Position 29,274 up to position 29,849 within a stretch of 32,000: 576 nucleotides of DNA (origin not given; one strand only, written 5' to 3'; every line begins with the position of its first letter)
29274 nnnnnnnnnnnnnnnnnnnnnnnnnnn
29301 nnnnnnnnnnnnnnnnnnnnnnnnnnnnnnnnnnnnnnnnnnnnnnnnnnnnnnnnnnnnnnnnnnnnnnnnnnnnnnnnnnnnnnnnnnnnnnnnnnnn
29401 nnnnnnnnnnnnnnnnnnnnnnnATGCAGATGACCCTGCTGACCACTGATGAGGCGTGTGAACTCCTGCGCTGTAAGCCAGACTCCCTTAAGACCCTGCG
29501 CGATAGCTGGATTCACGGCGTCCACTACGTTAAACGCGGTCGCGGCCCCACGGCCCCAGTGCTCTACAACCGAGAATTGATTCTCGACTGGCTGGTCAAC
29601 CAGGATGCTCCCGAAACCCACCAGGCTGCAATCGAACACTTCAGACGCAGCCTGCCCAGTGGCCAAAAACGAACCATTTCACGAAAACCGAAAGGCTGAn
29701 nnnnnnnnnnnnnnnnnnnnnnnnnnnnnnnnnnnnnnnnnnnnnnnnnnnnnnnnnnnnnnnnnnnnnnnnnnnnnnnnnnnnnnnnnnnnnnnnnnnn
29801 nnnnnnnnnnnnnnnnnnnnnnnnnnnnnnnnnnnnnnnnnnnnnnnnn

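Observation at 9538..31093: Integrated element carries a full plasmid-style maintenance kit but no recognisable virion, relaxase or T4SS genes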

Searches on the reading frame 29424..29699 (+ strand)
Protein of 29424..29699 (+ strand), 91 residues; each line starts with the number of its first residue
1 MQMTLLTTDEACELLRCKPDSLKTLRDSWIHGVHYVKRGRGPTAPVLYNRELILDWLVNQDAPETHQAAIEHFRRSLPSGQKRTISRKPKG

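Call 96: search_protein_families(library=phrogs, proteins=[window:29424-29699:+], max_evalue=0.01)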
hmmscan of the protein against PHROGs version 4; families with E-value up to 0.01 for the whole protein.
window:29424-29699:+ (91 aa): 1 family
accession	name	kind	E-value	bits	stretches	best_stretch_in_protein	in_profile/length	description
phrog_539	-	integration and excision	0.0003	21.4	1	14-64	22-77/80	excisionase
